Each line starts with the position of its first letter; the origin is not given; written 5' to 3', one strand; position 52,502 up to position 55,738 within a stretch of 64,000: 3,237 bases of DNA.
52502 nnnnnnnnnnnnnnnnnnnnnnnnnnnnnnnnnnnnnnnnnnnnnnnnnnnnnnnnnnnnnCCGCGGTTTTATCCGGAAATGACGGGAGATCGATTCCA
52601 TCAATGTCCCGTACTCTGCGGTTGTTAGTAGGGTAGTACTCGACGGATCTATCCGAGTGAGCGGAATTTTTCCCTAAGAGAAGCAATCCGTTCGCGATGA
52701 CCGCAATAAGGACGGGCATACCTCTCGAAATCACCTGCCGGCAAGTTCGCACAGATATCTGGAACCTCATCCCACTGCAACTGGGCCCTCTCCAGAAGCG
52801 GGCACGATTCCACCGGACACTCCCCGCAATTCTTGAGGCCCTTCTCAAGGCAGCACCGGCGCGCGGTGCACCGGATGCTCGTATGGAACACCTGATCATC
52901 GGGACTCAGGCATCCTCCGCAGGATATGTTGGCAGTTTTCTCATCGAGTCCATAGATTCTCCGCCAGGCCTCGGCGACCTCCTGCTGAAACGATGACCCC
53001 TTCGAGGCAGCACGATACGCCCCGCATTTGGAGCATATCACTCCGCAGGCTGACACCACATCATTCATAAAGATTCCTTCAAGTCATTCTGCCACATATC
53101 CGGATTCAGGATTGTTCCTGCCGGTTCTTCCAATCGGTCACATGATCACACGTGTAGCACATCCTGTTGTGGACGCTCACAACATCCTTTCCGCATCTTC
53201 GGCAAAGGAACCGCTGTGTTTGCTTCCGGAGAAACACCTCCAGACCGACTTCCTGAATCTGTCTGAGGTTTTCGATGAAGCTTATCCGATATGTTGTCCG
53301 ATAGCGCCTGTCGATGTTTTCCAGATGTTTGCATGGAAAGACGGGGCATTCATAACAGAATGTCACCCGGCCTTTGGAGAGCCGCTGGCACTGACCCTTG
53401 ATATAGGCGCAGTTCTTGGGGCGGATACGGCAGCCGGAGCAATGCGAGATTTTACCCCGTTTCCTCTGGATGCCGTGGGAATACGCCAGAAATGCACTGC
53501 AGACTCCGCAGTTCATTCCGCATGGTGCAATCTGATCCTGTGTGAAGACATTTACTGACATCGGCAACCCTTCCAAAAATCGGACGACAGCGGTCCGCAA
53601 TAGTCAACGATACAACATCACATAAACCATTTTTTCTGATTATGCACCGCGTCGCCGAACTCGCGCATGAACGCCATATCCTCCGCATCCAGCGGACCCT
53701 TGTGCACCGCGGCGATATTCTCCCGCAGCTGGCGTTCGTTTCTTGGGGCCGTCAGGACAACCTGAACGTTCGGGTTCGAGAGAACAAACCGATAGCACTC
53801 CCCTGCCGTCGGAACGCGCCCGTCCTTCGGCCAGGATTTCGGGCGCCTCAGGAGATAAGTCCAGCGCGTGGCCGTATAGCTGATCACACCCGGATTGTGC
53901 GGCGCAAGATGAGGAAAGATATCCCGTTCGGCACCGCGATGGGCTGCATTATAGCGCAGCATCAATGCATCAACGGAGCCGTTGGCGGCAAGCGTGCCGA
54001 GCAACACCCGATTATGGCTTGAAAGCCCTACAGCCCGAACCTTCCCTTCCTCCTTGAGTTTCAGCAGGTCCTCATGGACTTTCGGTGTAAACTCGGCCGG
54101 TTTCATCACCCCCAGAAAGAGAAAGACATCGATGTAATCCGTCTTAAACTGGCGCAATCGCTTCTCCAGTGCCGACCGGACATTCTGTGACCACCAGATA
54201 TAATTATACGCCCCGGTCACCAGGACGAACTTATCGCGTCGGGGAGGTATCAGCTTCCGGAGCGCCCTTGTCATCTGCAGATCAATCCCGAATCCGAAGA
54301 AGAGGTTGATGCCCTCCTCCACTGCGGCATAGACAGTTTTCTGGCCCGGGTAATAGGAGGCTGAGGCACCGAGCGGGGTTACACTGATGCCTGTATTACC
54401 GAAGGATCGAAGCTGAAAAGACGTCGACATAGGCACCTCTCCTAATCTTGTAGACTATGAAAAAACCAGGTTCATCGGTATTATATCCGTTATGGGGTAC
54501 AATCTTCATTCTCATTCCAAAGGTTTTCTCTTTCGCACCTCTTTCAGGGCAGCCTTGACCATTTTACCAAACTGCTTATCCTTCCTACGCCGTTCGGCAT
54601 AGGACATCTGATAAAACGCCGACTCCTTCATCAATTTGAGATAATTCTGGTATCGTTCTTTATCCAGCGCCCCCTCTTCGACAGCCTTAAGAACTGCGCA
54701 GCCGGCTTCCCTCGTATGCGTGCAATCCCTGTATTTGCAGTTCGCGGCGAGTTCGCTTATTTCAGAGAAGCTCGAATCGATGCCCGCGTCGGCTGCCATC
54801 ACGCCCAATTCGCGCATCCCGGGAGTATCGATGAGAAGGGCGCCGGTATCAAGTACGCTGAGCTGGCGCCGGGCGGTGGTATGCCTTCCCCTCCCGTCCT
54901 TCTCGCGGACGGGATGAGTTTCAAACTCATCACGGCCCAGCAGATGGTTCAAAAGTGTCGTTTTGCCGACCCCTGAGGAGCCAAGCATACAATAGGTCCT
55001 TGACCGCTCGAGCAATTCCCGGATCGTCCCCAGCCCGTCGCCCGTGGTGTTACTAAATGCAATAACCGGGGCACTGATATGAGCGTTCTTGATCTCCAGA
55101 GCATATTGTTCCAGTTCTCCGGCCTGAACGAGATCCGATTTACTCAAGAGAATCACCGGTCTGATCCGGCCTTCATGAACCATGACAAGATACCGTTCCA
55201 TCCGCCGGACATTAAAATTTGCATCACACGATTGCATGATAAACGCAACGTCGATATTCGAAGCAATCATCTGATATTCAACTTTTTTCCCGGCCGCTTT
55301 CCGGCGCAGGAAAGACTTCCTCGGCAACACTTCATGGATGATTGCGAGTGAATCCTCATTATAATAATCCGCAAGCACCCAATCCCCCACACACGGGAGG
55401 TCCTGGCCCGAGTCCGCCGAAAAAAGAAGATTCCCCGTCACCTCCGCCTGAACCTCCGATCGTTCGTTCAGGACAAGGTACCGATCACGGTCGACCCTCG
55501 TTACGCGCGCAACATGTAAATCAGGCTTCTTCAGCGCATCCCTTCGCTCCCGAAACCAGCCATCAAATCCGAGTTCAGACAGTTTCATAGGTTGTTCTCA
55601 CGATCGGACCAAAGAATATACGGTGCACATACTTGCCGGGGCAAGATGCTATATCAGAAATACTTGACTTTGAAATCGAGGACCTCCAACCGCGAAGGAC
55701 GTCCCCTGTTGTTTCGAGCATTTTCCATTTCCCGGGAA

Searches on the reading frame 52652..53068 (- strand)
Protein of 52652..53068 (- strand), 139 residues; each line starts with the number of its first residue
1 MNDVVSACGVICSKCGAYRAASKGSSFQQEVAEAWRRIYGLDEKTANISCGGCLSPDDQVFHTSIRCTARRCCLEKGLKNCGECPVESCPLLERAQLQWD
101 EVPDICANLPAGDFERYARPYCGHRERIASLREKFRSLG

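Call 56: search_protein_families(library=pfam, proteins=[window:52652-53068:-], max_evalue=0.0001)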
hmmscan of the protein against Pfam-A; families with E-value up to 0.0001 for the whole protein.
window:52652-53068:- (139 aa): 1 family
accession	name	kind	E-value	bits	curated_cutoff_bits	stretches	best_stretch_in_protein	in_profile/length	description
PF12675.12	DUF3795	-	3.8e-13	50.1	22.6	1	5-92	2-81/83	Protein of unknown function (DUF3795)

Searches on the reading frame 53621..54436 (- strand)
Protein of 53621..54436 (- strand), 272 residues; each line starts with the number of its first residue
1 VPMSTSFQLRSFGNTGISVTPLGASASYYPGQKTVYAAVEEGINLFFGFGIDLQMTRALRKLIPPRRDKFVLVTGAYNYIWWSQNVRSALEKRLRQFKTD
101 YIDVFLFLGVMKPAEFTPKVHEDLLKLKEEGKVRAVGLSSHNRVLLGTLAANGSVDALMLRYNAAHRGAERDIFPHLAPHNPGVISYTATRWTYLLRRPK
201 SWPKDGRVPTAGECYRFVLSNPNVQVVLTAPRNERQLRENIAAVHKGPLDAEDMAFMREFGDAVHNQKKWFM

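Call 56: search_protein_families(library=pfam, proteins=[window:53621-54436:-], max_evalue=0.0001)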
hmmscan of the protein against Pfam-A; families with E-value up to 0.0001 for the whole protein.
window:53621-54436:- (272 aa): 1 family
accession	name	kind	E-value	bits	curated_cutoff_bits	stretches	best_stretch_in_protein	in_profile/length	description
PF00248.27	Aldo_ket_red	-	2.5e-17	63.3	24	1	56-259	51-288/291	Aldo/keto reductase family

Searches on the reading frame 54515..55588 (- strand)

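Call 56: search_protein_families(library=pfam, proteins=[window:54515-55588:-], max_evalue=0.0001)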
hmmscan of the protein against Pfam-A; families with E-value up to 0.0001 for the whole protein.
window:54515-55588:- (358 aa): 3 families
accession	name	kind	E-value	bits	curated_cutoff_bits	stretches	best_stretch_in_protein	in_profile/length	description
PF03193.22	RsgA_GTPase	-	1.6e-48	165.2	30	1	87-263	1-173/174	RsgA GTPase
PF01926.29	MMR_HSR1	-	1.1e-06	29.2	21.9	1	200-280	3-76/113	50S ribosome-binding GTPase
PF00005.33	ABC_tran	-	9.3e-05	23.5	25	0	193-279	8-80/137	ABC transporter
